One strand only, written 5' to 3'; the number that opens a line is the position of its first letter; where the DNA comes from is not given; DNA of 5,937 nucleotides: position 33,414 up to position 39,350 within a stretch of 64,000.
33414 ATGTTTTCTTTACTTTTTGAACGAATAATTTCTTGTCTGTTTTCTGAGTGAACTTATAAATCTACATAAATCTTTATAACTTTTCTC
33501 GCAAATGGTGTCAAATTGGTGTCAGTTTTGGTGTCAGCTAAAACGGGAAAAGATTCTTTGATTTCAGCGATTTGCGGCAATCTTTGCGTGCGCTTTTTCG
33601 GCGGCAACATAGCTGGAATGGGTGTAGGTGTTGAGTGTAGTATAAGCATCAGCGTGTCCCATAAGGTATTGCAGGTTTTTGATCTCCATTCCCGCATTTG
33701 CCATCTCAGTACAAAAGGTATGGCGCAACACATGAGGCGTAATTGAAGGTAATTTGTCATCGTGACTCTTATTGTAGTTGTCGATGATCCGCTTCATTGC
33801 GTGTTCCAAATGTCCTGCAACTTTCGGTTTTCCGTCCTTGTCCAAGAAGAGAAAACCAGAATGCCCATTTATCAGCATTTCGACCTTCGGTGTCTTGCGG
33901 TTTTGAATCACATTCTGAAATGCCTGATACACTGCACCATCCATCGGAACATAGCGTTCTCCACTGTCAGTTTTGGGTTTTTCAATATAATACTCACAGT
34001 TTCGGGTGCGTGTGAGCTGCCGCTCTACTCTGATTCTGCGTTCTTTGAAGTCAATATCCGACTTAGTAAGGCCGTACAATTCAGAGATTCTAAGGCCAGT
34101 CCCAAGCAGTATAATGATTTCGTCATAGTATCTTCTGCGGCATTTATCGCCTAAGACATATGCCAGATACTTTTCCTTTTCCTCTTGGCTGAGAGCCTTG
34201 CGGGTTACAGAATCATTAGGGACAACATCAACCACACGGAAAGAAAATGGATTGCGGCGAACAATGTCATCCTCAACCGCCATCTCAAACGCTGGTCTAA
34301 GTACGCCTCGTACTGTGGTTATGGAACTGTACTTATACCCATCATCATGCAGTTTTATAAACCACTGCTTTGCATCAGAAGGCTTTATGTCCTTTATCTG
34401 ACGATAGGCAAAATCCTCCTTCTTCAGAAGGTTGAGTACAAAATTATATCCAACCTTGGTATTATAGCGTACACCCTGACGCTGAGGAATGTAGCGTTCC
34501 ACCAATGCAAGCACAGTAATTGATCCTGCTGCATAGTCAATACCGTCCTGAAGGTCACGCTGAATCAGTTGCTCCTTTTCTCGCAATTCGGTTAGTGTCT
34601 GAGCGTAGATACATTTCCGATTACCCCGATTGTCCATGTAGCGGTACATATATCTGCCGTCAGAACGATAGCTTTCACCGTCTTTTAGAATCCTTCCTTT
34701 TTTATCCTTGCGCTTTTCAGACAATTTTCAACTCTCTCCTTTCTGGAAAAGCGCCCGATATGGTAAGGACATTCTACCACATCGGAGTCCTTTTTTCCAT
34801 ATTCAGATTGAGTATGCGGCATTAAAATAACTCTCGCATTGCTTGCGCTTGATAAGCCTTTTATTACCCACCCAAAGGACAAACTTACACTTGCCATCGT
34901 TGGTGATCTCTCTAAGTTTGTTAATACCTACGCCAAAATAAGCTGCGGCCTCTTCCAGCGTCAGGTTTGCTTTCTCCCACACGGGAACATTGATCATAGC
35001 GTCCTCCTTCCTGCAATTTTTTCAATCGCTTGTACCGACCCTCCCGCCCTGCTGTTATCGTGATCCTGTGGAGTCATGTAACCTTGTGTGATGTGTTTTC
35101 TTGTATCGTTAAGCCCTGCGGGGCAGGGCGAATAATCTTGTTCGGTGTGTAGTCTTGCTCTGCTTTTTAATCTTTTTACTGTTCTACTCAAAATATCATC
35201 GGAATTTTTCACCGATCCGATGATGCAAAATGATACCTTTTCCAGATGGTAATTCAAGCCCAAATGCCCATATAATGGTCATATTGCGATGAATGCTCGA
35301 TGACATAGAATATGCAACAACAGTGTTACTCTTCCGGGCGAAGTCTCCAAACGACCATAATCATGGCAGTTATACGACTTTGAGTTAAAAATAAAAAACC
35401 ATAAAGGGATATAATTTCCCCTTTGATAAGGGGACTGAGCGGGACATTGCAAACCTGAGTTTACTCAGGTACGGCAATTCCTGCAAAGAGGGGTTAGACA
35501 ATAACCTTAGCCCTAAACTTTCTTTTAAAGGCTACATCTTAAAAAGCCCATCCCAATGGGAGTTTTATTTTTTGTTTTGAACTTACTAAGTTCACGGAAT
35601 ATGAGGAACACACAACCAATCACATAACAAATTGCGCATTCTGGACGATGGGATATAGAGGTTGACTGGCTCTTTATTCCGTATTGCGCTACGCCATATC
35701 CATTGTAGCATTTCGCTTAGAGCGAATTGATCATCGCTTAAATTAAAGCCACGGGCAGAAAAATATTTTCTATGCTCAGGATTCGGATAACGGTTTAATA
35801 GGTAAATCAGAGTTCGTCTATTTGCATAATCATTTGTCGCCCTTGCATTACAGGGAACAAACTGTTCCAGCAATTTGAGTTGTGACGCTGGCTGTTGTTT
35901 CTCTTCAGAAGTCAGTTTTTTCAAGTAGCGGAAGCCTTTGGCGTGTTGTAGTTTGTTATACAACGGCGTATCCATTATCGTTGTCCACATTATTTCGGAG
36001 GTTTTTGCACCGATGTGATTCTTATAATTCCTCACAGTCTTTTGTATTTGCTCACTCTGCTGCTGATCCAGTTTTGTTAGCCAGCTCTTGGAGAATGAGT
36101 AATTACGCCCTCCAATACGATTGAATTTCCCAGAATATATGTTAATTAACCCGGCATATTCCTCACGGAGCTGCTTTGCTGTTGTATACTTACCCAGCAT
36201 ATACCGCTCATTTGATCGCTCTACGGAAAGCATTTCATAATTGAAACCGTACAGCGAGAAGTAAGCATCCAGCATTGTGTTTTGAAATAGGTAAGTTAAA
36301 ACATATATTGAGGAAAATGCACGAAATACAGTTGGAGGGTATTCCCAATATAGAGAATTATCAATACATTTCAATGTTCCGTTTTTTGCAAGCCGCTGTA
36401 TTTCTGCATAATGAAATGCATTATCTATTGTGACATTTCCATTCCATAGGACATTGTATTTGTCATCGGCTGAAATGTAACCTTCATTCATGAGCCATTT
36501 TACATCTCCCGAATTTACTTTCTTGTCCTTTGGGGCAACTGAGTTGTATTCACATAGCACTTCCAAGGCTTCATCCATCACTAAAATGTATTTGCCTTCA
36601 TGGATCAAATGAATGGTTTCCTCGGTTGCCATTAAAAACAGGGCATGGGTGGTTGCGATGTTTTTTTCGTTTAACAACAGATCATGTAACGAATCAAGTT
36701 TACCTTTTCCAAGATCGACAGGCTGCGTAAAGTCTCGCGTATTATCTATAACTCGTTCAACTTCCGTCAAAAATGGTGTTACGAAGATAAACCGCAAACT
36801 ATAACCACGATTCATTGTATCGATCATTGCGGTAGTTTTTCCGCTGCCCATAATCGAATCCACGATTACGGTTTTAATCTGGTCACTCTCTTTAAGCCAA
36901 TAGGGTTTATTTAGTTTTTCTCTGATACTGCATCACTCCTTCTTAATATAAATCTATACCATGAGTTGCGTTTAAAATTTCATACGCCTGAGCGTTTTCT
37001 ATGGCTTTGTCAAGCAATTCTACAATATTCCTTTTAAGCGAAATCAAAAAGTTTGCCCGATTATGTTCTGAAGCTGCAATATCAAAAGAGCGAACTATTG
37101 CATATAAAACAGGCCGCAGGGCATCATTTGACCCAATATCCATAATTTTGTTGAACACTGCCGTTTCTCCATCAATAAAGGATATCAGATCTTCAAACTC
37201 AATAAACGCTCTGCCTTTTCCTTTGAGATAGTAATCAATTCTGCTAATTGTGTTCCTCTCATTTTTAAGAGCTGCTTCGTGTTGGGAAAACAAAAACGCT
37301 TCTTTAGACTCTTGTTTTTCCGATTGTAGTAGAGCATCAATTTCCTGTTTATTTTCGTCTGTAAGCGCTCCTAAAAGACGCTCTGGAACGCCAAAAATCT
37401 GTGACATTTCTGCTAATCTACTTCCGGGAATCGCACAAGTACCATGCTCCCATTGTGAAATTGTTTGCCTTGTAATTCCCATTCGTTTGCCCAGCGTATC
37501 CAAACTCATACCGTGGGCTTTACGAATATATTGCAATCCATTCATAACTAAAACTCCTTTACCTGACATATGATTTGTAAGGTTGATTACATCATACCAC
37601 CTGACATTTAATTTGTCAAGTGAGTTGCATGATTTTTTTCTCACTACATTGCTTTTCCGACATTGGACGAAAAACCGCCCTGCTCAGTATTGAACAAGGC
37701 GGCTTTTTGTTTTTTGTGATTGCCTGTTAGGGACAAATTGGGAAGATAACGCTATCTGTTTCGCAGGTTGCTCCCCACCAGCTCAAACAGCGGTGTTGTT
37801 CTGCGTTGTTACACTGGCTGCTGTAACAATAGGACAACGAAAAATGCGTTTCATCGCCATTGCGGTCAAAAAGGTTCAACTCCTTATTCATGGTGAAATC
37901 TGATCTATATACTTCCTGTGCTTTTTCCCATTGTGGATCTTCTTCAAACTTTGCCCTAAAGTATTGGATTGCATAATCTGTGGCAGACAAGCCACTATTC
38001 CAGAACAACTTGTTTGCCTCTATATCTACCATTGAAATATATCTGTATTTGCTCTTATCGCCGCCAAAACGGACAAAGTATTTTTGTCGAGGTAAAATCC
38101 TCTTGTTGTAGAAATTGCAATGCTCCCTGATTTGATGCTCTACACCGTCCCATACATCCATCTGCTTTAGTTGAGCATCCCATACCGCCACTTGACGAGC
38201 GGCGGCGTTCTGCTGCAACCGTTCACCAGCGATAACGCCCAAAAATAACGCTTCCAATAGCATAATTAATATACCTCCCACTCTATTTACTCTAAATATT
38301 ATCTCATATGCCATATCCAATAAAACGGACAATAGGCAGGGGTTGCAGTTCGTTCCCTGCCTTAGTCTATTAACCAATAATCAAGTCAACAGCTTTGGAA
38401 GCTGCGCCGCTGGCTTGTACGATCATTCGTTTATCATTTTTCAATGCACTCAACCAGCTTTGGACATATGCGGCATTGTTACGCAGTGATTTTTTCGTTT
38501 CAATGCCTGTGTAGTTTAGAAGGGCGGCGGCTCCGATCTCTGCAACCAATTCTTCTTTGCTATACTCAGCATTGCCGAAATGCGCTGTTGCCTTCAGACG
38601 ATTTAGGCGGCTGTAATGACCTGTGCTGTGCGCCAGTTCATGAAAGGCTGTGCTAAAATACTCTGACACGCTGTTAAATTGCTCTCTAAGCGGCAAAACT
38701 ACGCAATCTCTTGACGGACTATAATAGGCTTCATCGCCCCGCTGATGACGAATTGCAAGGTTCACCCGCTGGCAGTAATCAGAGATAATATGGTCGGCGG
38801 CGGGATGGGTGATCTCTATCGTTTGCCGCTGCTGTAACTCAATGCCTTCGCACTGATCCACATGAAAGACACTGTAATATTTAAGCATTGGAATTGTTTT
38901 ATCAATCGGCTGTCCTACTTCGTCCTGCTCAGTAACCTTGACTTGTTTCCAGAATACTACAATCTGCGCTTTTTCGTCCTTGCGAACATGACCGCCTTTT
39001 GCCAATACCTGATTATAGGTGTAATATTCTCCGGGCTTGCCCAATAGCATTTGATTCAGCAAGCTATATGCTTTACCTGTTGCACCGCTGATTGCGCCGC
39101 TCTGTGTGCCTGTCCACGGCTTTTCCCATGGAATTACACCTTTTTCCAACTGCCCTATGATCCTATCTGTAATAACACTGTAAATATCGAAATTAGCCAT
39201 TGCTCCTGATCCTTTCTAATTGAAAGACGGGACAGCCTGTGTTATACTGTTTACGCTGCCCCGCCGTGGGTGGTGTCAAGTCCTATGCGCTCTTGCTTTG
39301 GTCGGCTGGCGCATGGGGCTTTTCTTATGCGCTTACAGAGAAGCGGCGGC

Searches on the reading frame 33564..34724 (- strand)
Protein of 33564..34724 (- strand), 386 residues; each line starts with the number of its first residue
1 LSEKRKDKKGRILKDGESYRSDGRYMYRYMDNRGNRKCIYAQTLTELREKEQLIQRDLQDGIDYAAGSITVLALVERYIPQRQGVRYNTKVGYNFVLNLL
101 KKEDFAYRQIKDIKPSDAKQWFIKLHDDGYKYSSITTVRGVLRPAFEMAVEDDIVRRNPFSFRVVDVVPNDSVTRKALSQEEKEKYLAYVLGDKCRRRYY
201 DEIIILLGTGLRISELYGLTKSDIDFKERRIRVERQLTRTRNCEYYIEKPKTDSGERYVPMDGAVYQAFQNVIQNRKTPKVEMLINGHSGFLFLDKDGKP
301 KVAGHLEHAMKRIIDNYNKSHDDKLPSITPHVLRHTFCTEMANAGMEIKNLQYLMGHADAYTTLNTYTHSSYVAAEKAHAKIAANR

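Call 31: search_protein_families(library=pfam, proteins=[window:33564-34724:-], max_evalue=0.001)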
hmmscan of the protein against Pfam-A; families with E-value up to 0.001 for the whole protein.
window:33564-34724:- (386 aa): 2 families
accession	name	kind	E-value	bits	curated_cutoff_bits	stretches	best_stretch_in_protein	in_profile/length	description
PF00589.27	Phage_integrase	-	5e-35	121.3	27.1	1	178-372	3-170/172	Phage integrase family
PF02920.21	Integrase_DNA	-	6.9e-22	77.6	27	1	1-58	1-70/70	DNA binding domain of tn916 integrase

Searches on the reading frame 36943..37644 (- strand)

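Call 31: search_protein_families(library=pfam, proteins=[window:36943-37644:-], max_evalue=0.001)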
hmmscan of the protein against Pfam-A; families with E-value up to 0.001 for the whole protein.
window:36943-37644:- (233 aa): 5 families
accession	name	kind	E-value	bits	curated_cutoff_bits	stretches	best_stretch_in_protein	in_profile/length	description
PF01381.28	HTH_3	-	4.5e-11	43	23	1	37-90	1-54/55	Helix-turn-helix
PF13560.12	HTH_31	-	2.8e-06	28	27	1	40-94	9-64/64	Helix-turn-helix domain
PF13443.12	HTH_26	-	8.2e-05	23.2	22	1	37-86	2-52/63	Cro/C1-type HTH DNA-binding domain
PF12844.13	HTH_19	-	8.6e-05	22.8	30.2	1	40-94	7-61/64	Helix-turn-helix domain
PF04545.22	Sigma70_r4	-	0.00033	20.6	24.1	0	41-68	16-43/50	Sigma-70, region 4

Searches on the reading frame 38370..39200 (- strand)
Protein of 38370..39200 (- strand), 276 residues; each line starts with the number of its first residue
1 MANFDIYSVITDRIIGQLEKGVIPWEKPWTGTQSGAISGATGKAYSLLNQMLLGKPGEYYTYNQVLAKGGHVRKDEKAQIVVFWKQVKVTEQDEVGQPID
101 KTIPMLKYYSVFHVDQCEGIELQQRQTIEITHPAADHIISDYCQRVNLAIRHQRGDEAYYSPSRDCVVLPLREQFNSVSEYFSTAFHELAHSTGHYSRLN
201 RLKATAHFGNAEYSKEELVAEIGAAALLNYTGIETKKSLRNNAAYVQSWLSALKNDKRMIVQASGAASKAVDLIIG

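Call 31: search_protein_families(library=pfam, proteins=[window:38370-39200:-], max_evalue=0.001)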
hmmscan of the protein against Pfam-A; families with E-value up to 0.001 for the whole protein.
window:38370-39200:- (276 aa): 2 families
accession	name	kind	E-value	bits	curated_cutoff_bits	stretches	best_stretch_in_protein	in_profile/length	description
PF18818.7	MPTase-PolyVal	-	1.7e-36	125.5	27.5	1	143-264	7-124/126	Zincin-like metallopeptidase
PF08401.16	ArdcN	-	1.2e-25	90.5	22.6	1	5-112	2-123/123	N-terminal domain of anti-restriction factor ArdC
